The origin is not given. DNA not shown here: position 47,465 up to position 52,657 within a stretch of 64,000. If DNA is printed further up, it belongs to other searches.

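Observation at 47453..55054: Three-gene module (giant fusion protein, LDH-like dehydrogenase, flavoprotein) wedged between prfA and DUF1385-prmC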

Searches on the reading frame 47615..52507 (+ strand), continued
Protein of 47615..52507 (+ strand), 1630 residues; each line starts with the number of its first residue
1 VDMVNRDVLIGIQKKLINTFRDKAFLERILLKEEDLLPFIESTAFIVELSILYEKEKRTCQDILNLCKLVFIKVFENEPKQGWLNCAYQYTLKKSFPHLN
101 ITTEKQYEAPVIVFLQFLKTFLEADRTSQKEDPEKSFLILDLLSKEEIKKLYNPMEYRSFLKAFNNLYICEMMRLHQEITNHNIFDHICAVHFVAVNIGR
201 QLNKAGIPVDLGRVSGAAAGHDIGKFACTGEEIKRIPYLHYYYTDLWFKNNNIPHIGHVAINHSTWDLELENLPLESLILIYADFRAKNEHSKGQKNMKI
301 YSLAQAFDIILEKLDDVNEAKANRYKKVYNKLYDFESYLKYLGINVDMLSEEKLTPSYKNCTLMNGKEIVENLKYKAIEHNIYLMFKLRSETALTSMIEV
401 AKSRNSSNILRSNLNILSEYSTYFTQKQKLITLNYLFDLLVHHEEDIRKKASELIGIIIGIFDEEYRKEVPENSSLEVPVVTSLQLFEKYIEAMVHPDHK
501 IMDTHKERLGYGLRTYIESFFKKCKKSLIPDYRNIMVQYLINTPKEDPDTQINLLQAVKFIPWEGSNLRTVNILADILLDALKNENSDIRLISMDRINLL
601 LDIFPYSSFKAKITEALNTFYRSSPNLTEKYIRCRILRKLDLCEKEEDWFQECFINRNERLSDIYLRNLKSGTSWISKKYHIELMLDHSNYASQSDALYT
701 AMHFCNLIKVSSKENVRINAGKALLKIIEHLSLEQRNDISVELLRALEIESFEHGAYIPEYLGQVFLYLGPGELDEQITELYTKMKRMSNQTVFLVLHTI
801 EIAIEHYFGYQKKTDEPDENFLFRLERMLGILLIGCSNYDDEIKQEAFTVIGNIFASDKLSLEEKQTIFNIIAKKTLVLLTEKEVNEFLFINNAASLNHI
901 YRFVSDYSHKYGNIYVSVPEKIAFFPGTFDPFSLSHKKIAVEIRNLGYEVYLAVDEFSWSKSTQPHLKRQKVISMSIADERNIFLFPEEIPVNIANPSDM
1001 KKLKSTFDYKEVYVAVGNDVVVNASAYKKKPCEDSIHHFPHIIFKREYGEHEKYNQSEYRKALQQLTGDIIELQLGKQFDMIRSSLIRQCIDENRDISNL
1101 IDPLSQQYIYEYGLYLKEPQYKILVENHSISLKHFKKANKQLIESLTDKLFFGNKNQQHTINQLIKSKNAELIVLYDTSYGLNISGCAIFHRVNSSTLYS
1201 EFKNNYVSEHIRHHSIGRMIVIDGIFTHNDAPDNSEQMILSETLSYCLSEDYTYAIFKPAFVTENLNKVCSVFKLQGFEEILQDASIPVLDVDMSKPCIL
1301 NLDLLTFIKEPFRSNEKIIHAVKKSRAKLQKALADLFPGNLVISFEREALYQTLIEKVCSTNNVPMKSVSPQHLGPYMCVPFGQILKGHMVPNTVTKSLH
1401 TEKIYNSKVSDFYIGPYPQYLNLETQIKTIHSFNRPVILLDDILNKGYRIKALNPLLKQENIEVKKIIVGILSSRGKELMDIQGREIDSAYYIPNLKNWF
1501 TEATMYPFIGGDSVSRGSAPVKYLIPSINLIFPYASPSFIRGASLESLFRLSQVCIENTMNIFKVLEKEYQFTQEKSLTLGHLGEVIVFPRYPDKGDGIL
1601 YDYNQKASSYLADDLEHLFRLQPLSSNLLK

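Call 18: search_protein_families(library=pfam, alignment_id=A1, max_evalue=1)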
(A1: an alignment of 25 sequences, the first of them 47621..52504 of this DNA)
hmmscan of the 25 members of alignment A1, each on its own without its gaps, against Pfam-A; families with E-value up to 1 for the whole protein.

A. member 1, window:47621-52504:+ (1628 aa): 3 families
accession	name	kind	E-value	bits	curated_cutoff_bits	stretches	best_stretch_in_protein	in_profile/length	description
PF01467.32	CTP_transf_like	-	5.6e-06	27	21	1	922-1087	1-132/133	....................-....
PF08557.15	Lipid_DES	-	0.066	13.1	23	1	953-971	3-21/37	Sphingolipid Delta4-desaturase (DES)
PF02985.28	HEAT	-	0.12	13.2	23.5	0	431-457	2-28/31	HEAT repeat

B. families by the number of members that match (of 25 scanned): 38 families (the first 25 are shown)
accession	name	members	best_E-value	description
PF01467.32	CTP_transf_like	25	3.2e-10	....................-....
PF02985.28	HEAT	21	1.2e-05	HEAT repeat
PF00156.33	Pribosyltran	12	7.7e-06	Phosphoribosyl transferase domain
PF01966.28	HD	10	0.0059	HD domain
PF08557.15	Lipid_DES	10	0.0062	Sphingolipid Delta4-desaturase (DES)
PF25801.1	HEAT_GCN1_C_2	6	0.003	Stalled ribosome sensor GCN1-like, HEAT repeats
PF24988.1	NEW1_HB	4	0.022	NEW1 helical bundle domain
PF20926.3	Htt_N-HEAT_1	2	0.029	Huntingtin, N-terminal HEAT 1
PF10960.13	Holin_BhlA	2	0.076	BhlA holin family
PF20306.3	Sp-DndD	2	0.13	Small protein found in certain Dnd DNA modification systems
PF21041.3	XMAP215_CLASP_TOG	1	0.0023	XMAP215/Dis1/CLASP, TOG domain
PF09419.16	PGP_phosphatase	1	0.012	Mitochondrial PGP phosphatase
PF11419.13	DUF3194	1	0.022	Protein of unknown function (DUF3194)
PF21581.3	SCD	1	0.026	Stromalin conservative domain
PF24714.1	TOR1L1_N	1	0.026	TORTIFOLIA1 N-terminal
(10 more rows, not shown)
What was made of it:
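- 48713..50350 (+): Giant residues ~365-910: HEAT/ARM alpha-solenoid. Pfam HEAT in 21/25 members (call 18).
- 51746..52240 (+): Giant residues ~1376-1540: type-I phosphoribosyltransferase-like domain. It has the PRPP loop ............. and the conserved loop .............. Pfam Pribosyltran in 12/25 members, best E 7.7e-6 (call 18).
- On Type I phosphoribosyltransferases: Pfam Pribosyltran hits 12 of 25 members, best E 7.7e-6 (call 18).
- On HEAT/ARM repeat solenoids: Pfam HEAT hits 21 of 25 members (call 18).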

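Call 19: find_related_loci(query=A1, collection=metagenome_contigs, flank=10000)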
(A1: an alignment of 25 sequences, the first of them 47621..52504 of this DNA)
Query A1 (1628 aa) in metagenome_contigs; peptide patterns used: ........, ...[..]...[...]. (x = any residue, [..] = any of these).
600 stretches matched a pattern (row limit reached: there are more); 573 encode a relative of the query (tblastn E <= 1e-3); the best 80 are kept; 80 distinct loci.
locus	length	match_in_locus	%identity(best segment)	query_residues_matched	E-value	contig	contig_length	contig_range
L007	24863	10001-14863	48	6-1622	0e+0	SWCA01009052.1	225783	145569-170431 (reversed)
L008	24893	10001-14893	46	2-1620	0e+0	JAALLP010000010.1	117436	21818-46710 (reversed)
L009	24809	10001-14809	45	37-1620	0e+0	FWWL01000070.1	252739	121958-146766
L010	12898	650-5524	47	2-1622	0e+0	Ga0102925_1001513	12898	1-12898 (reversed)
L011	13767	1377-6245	45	1-1620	0e+0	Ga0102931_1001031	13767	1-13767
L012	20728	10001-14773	46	38-1620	0e+0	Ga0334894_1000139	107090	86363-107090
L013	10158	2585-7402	46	20-1620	0e+0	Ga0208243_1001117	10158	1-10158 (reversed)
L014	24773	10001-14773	45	38-1620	0e+0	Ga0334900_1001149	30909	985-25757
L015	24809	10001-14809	45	37-1620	0e+0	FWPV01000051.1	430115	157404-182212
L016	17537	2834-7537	47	57-1620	0e+0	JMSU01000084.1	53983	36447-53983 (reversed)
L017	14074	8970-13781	45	37-1622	0e+0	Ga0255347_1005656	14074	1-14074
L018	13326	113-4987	45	13-1620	0e+0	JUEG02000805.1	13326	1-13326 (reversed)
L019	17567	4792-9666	45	10-1623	0e+0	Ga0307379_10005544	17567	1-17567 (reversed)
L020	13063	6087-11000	44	1-1623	0e+0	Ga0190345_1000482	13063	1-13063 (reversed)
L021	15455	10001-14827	45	37-1627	0e+0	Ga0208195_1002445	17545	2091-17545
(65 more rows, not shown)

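Call 52: search_solved_structures(query=A1, max_evalue=0.01, show_alignments=3)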
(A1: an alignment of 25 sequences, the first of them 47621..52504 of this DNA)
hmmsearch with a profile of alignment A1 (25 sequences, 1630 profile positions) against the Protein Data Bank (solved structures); distinct sequences matched with E-value up to 0.01: 6.
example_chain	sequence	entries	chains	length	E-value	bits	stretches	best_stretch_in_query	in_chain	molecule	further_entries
3h05_A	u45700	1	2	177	3.5e-05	24.8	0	921-1031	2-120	uncharacterized protein VPA0413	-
8aih_A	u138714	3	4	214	8.9e-05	23.4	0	917-1040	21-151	Probable nicotinate-nucleotide adenylyltransferase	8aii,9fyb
6kg3_A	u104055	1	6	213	0.0037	18.1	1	924-1117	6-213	Probable nicotinate-nucleotide adenylyltransferase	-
4nah_A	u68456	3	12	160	0.0056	17.5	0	920-980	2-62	Phosphopantetheine adenylyltransferase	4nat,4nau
3f3m_A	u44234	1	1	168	0.0059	17.4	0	920-980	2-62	Phosphopantetheine adenylyltransferase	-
6kh2_A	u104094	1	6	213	0.007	17.1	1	924-1117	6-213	Probable nicotinate-nucleotide adenylyltransferase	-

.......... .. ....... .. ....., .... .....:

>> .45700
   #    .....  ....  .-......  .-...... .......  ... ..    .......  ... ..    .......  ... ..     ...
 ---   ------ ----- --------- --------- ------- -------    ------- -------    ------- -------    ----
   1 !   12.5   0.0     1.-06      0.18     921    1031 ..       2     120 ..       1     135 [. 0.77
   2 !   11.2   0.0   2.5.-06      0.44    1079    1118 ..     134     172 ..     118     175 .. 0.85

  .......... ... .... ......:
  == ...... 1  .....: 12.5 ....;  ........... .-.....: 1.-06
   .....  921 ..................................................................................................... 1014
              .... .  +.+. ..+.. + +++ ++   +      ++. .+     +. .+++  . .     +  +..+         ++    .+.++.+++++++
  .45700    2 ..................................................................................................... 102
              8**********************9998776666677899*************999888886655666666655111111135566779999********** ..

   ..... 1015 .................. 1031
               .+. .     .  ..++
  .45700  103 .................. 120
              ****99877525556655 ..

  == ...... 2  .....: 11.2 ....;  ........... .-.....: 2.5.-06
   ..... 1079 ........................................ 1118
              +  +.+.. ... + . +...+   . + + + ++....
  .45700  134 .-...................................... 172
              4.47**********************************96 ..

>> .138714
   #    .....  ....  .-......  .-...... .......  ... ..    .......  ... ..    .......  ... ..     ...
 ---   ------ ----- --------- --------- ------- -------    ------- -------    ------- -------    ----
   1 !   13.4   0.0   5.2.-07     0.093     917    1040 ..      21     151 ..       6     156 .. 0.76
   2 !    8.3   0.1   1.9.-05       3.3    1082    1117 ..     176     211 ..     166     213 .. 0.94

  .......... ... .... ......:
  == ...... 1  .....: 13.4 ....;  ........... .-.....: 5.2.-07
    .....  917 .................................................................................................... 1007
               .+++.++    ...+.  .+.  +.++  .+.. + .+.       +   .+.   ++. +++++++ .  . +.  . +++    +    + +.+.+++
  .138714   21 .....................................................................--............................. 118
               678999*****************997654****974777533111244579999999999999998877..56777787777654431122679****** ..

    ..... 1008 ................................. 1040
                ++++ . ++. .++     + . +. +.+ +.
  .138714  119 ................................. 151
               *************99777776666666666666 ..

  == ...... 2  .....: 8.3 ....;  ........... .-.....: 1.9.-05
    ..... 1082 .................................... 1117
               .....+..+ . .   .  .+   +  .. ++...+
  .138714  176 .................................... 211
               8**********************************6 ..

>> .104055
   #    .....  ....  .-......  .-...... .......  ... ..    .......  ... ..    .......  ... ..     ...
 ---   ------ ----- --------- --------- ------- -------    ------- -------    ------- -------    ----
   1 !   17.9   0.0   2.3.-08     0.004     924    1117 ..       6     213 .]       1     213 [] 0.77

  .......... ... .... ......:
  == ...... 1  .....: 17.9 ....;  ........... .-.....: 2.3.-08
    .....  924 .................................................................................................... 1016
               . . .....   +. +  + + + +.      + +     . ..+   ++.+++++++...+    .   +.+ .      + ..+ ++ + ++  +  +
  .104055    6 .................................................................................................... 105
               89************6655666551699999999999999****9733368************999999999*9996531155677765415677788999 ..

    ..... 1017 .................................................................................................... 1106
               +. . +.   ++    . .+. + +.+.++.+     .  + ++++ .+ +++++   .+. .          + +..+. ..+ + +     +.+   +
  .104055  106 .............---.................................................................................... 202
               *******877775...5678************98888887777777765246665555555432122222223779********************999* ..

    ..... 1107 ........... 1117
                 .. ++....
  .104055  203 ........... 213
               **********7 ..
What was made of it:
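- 50372..50980 (+): Giant residues 918-1120: NadD/NMNAT-like nucleotidyltransferase. Motifs are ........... (an SxxH variant of (H/T)xGH) and IRSSLIR (family consensus ISSTQIR). End-to-end HMM alignments to NadD (call 52).
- An invariant Tyr1025 aligns with the Tyr of the WY pair of E. faecium NadD (call 52).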
